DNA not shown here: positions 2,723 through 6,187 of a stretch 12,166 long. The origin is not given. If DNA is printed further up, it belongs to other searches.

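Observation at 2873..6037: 1054-aa orphan protein: huge helical cytoplasmic domain plus C-terminal 4-TM bundle, no recognisable catalytic or NTPase motifs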

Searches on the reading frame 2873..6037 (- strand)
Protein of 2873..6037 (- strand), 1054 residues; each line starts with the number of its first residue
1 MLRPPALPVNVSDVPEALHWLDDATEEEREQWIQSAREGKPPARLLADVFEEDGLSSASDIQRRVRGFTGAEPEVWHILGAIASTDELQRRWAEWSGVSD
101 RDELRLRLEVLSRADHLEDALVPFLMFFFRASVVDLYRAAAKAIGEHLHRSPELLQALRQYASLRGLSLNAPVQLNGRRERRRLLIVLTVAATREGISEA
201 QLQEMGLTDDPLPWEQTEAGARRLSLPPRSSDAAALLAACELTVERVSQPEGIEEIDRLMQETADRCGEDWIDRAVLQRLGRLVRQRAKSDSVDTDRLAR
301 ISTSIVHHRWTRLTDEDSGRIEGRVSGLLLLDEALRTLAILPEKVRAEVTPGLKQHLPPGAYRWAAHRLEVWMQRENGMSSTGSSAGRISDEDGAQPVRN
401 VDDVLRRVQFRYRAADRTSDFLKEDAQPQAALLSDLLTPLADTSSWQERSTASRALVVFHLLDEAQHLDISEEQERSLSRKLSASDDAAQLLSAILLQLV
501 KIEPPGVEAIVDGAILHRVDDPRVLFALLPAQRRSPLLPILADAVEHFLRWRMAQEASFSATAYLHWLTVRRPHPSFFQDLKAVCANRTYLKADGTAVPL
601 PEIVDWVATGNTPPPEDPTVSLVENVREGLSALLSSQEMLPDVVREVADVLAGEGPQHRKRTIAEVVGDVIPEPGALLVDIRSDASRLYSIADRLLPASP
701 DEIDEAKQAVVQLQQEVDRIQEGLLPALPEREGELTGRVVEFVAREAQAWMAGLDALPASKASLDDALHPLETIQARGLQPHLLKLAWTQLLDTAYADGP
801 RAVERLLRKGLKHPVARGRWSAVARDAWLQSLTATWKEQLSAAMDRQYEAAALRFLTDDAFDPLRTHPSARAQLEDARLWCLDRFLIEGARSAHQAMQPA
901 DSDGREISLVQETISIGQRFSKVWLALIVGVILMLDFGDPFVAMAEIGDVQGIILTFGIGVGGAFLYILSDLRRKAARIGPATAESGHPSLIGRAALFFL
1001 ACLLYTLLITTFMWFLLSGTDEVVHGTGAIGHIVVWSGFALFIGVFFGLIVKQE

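Call 7: search_protein_families(library=pfam, proteins=[window:2873-6037:-], max_evalue=1)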
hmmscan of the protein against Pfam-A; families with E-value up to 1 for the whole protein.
window:2873-6037:- (1054 aa): 0 families

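Call 8: search_protein_families(library=ncbifam, proteins=[window:2873-6037:-], max_evalue=1)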
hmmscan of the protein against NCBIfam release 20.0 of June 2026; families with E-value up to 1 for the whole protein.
window:2873-6037:- (1054 aa): 2 families
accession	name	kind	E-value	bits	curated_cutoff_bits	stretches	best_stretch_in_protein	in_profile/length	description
TIGR02999.1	Sig-70_X6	subfamily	0.034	14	126.15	1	274-348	24-93/183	ECF-type sigma factor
TIGR02473.1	flagell_FliJ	equivalog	0.05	14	50.45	0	701-729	75-103/141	flagellar export protein FliJ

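Call 9: find_homologous_proteins(query=window:2873-6037:-)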
Query window:2873-6037:- (1054 aa): 4 proteins with E <= 0.001 among 8000 candidates.
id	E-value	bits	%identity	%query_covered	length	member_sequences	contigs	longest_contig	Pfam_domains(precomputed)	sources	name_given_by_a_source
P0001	0.0e+0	2323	100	100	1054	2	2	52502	-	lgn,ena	-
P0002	7.9e-289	979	48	100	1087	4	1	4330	-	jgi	-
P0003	1.4e-279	949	47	100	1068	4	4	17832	-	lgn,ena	-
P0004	2.2e-131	458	32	91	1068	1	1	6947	-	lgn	-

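Call 10: search_protein_families(library=padloc, proteins=[window:2873-6037:-], max_evalue=1)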
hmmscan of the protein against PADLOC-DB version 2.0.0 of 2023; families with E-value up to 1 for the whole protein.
window:2873-6037:- (1054 aa): 1 family
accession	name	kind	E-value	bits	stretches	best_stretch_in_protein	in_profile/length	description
PDLC04197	HEC-01B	-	0.023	12.4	1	677-773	96-188/192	-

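Call 11: search_solved_structures(query=window:2873-6037:-, max_evalue=10)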
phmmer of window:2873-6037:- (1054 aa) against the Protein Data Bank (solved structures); distinct sequences matched with E-value up to 10: 2.
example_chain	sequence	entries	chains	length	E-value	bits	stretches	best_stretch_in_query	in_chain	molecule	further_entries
8hfd_A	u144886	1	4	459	2.2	9.4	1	235-268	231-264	Allantoinase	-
3e74_A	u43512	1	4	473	2.2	9.4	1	235-268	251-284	Allantoinase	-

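Call 13: find_encoding_contigs(protein=P0001, flank=10000)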
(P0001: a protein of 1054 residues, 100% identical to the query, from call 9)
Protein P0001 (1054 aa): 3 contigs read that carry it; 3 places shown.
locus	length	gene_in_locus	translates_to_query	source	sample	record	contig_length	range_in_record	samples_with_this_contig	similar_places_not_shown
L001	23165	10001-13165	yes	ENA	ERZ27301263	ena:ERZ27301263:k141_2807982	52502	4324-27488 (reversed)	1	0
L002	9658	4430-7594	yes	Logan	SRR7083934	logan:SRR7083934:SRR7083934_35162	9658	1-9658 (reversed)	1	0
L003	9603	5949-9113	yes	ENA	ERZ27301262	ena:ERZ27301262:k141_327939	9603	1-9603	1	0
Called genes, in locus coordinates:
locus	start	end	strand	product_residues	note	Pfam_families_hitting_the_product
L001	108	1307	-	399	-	PF01266:DAO, PF13450:NAD_binding_8 (weak)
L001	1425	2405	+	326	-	PF08291:Peptidase_M15_3 (weak), PF05951:Peptidase_M15_2 (faint)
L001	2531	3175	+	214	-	-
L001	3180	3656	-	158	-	PF01242:PTPS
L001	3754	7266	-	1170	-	PF02368:Big_2 (faint), PF12371:TMEM131_like_N (weak), PF22073:Cep192_D4, PF22544:HYDIN_VesB_CFA65-like_Ig (weak), PF13860:FlgD_ig, PF18962:Por_Secre_tail (weak)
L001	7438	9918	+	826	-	PF00282:Pyridoxal_deC, PF21391:tyr_de_CO2_C (weak)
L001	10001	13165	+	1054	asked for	-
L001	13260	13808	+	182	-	PF25842:NfeD_TM (weak)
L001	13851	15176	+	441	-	PF01145:Band_7, PF15975:Flot (weak)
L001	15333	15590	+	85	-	-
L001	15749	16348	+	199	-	-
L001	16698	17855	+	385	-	PF01436:NHL (faint), PF17170:DUF5128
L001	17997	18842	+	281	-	PF02146:SIR2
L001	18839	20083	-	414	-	PF13433:Peripla_BP_5, PF13458:Peripla_BP_6, PF01094:ANF_receptor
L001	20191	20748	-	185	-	PF03703:bPH_2, PF24649:DUF7642 (weak)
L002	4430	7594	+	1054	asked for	-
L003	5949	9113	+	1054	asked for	-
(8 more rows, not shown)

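Call 16: find_encoding_contigs(protein=P0003, flank=10000)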
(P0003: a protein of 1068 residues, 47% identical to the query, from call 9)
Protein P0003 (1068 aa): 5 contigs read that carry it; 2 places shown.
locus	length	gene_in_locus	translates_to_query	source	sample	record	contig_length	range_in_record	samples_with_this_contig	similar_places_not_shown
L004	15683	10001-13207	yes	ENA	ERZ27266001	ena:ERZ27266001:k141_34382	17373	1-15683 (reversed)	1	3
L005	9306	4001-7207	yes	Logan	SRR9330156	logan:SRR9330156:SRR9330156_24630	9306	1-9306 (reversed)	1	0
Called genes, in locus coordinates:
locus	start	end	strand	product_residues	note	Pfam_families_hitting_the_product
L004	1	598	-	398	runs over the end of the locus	PF01266:DAO, PF01593:Amino_oxidase (faint), PF06039:Mqo (faint), PF13450:NAD_binding_8 (weak)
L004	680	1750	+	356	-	PF08291:Peptidase_M15_3 (weak), PF05951:Peptidase_M15_2 (faint)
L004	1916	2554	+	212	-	-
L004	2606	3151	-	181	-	PF01242:PTPS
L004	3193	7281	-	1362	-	PF17963:Big_9 (faint), PF18962:Por_Secre_tail (faint), PF07610:DUF1573 (faint), PF15780:ASH (weak), PF22073:Cep192_D4, PF22544:HYDIN_VesB_CFA65-like_Ig, PF22073:Cep192_D4 (weak), PF13860:FlgD_ig (weak), +2 more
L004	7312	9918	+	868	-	PF00282:Pyridoxal_deC, PF21391:tyr_de_CO2_C (weak)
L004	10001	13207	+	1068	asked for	-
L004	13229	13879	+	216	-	PF25842:NfeD_TM (faint)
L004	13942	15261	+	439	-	PF01145:Band_7, PF15975:Flot (weak)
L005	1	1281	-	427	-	?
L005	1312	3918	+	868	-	PF00282:Pyridoxal_deC, PF21391:tyr_de_CO2_C (weak)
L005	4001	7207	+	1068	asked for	-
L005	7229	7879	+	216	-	PF25842:NfeD_TM (faint)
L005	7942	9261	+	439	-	PF01145:Band_7, PF15975:Flot (weak)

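Call 17: find_encoding_contigs(protein=P0004, flank=10000)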
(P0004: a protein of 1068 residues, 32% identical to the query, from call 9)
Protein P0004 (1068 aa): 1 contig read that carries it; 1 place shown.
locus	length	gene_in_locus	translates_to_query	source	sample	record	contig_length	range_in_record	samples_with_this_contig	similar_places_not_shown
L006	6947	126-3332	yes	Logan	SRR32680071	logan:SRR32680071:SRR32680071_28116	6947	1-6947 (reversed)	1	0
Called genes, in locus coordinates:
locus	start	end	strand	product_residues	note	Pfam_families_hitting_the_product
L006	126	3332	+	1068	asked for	-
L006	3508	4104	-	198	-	PF00834:Ribul_P_3_epim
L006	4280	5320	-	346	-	PF00578:AhpC-TSA, PF08534:Redoxin, PF00085:Thioredoxin, PF13905:Thioredoxin_8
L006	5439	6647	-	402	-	PF00162:PGK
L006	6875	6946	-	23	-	?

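Call 18: find_encoding_contigs(protein=P0002, flank=10000)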
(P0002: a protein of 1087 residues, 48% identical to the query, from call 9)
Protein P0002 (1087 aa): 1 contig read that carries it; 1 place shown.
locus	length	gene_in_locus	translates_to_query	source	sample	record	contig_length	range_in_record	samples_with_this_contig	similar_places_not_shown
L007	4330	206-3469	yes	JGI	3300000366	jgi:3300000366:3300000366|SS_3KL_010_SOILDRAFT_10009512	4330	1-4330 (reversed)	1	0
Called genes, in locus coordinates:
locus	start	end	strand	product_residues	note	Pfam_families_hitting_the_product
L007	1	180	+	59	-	?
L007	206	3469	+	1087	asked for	-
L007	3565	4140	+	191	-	-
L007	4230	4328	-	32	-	?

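Call 20: find_related_loci(query=A1, collection=genome_contigs, flank=10000)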
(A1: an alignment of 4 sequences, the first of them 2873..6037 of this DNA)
Query A1 (1054 aa) in genome_contigs; peptide patterns used: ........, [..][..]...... (x = any residue, [..] = any of these).
272 stretches matched a pattern; 27 encode a relative of the query (tblastn E <= 1e-3); 27 distinct loci.
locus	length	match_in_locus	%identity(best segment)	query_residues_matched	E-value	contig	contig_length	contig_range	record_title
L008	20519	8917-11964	34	57-1050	1e-141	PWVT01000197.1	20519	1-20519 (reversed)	MAG: Phycisphaeraceae bacterium isolate CSSed11_312R1 CS-Sed11-C2789, whole genome shotgun sequence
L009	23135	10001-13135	32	92-1053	3e-139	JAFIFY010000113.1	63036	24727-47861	MAG: Phycisphaeraceae bacterium isolate coassembly_bin.18 k141_47885, whole genome shotgun sequence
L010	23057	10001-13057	33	90-1053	6e-139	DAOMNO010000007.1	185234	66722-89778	MAG TPA_asm: Phycisphaerales bacterium isolate AMR_MDS_5910 NODE_35_length_185234_cov_6.434196, whole genome shotgun seq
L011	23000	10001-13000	33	89-1054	5e-113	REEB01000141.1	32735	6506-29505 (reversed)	MAG: Puniceicoccaceae bacterium isolate PLM2.Bin11 NODE_1334_length_32735_cov_6.83519, whole genome shotgun sequence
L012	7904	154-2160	36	441-1053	9e-100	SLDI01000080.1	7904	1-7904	MAG: Phycisphaeraceae bacterium isolate CSSed162cmB_538 CSSed16-2cmB-39937, whole genome shotgun sequence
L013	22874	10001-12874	31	88-1050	5e-96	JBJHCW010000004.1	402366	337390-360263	MAG: Gammaproteobacteria bacterium isolate SF2967_J5348.maxbin.024 NODE_10_length_402366_cov_3.762156, whole genome shot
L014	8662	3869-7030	30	41-1053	6e-94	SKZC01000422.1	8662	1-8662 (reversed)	MAG: Gemmatimonadetes bacterium isolate CSSed162cmB_313 CSSed16-2cmB-33740, whole genome shotgun sequence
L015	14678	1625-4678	26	66-1050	1e-90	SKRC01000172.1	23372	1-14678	MAG: Balneolaceae bacterium isolate CSSed162cmA_471R1 CSSed16-2cmA-3991, whole genome shotgun sequence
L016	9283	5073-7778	30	80-1052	1e-81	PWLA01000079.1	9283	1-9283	MAG: Gemmatimonadetes bacterium isolate CSSed10_216R1 CS-Sed10-C20589, whole genome shotgun sequence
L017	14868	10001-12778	31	119-1053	1e-74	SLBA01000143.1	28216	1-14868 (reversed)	MAG: Gemmatimonadetes bacterium isolate CSSed162cmB_429 CSSed16-2cmB-2606, whole genome shotgun sequence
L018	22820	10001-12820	28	125-1052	4e-69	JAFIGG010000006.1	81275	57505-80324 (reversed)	MAG: Opitutales bacterium isolate Super_Day4_Bin.8 NODE_124_length_81275_cov_21.028367, whole genome shotgun sequence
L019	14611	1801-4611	29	98-1052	3e-68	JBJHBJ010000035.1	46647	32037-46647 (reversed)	MAG: Ectothiorhodospiraceae bacterium isolate SF2967_J5348.semibin_refined.086 NODE_894_length_46647_cov_6.421668, whole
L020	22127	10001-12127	28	328-1052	2e-62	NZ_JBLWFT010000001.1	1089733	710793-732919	Aquisalimonas sp. APHAB1-3 NODE_1_length_1089733_cov_42.422946, whole genome shotgun sequence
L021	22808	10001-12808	29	99-1052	1e-62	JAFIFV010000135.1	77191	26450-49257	MAG: Ectothiorhodospiraceae bacterium isolate coassembly_bin.70 k141_16765, whole genome shotgun sequence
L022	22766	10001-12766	28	96-1053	4e-62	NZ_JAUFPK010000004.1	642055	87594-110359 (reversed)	Aquisalimonas lutea strain CECT 8326 platanus_K_17_124_4, whole genome shotgun sequence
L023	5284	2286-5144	30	112-1052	5e-62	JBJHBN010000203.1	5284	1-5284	MAG: Opitutales bacterium isolate SF2967_J5348.semibin_refined.022_sub NODE_16267_length_5284_cov_0.841381, whole genome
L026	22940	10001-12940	41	117-1053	1e-40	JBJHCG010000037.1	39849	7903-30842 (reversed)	MAG: Gemmatimonadales bacterium isolate SF2967_J5348.metabat2_refined.010 NODE_1105_length_39849_cov_2.281456, whole gen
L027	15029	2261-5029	40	117-1053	2e-40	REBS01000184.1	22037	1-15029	MAG: Gemmatimonadales bacterium isolate LCM1.Bin31 NODE_2359_length_22037_cov_6.46634, whole genome shotgun sequence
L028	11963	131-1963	43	446-1052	3e-37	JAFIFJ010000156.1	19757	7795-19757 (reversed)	MAG: Gammaproteobacteria bacterium isolate coassembly_bin.6 k141_154276, whole genome shotgun sequence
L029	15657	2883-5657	45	100-1052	3e-37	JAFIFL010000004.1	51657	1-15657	MAG: Gammaproteobacteria bacterium isolate Super_Day12_Bin.14 NODE_165_length_51657_cov_12.375412, whole genome shotgun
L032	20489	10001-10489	40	83-266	1e-20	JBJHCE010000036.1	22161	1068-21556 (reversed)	MAG: Gemmatimonadales bacterium isolate SF2967_J5348.metabat2_refined.033 NODE_2262_length_22161_cov_4.520831, whole gen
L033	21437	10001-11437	30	117-652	2e-15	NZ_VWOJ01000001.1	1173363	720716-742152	Alkalicaulis satelles strain G-192 NODE_1_length_1173363, whole genome shotgun sequence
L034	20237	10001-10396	34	56-187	3e-9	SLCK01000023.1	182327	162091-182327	MAG: Gemmatimonadetes bacterium isolate CSSed162cmB_50 CSSed16-2cmB-7, whole genome shotgun sequence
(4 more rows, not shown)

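Call 30: search_protein_representatives(alignment_id=A1)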
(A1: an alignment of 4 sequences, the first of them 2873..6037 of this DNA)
Query: 4 sequences, 1065 profile positions. Proteins with E-value up to 0.001 (for the whole library): 100; up to 1e-10: 91; up to 1e-30: 78. The best 100 are listed.
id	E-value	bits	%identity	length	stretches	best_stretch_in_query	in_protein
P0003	0.0e+00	1887.3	-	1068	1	1-1065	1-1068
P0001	0.0e+00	1805.7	-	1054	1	1-1065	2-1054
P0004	0.0e+00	1612.2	-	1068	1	55-1064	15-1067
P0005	1.6e-268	910.3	-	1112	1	37-1063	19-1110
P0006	2.2e-263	893.3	-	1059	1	52-1064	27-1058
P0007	1.7e-241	820.8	-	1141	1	55-1063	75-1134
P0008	2.6e-240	816.9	-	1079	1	37-1064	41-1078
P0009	6.1e-224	762.7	-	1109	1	56-1063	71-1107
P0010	9.2e-215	732.3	-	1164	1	6-1064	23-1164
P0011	4.9e-197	673.6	-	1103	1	57-1063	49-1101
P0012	3.0e-187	641.2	-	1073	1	54-1064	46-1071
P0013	2.7e-176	604.9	-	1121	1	8-1063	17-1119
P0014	6.9e-175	600.3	-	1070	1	12-1064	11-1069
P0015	1.8e-172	592.3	-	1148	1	39-1063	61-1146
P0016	4.8e-170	584.2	-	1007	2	430-1063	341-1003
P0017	6.9e-169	580.4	-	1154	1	3-1063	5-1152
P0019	7.3e-165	567.1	-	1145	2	433-1064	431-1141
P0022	2.0e-163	562.3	-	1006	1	92-1064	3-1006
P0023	2.5e-156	538.8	-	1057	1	52-1062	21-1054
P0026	1.8e-147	509.5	-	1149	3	428-988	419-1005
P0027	5.1e-146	504.7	-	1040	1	57-1064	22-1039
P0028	1.2e-143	496.9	-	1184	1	2-1064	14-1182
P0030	7.4e-141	487.6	-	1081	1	62-1064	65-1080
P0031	1.1e-140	487.0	-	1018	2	433-1064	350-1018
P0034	1.1e-133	463.9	-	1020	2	434-1061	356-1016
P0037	5.6e-130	451.6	-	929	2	499-1063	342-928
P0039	1.0e-128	447.4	-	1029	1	56-1064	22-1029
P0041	7.1e-121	421.4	-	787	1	367-1064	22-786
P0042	3.2e-119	415.9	-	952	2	429-1064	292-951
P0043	4.5e-119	415.5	-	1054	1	59-1063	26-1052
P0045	2.9e-118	412.8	-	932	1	124-1063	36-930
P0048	4.6e-112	392.3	-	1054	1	51-1064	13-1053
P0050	4.2e-110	385.8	-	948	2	408-1064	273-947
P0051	4.5e-108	379.0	-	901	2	819-1064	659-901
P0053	8.0e-107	374.9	-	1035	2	430-1064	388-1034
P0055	3.4e-104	366.2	-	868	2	824-1064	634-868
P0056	6.2e-100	352.1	-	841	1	496-1064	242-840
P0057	1.7e-97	344.0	-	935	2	430-1064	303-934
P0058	2.6e-95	336.8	-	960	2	445-1064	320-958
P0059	1.9e-92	327.3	-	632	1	498-1064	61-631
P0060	9.5e-88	311.7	-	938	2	418-1064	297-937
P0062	1.6e-76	274.6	-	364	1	718-1064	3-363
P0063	2.8e-75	270.5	-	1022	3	831-1064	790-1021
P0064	5.5e-68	246.3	-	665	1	528-1064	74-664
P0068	1.2e-60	222.0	-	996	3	925-1064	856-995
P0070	3.7e-55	203.8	-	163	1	919-1063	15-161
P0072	1.8e-52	195.0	-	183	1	885-1064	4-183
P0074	1.1e-42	162.5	-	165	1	925-1063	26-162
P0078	3.5e-32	127.8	-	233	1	947-1064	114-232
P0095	1.9e-07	45.9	-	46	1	1022-1064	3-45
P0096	5.6e-07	44.3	-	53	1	1019-1064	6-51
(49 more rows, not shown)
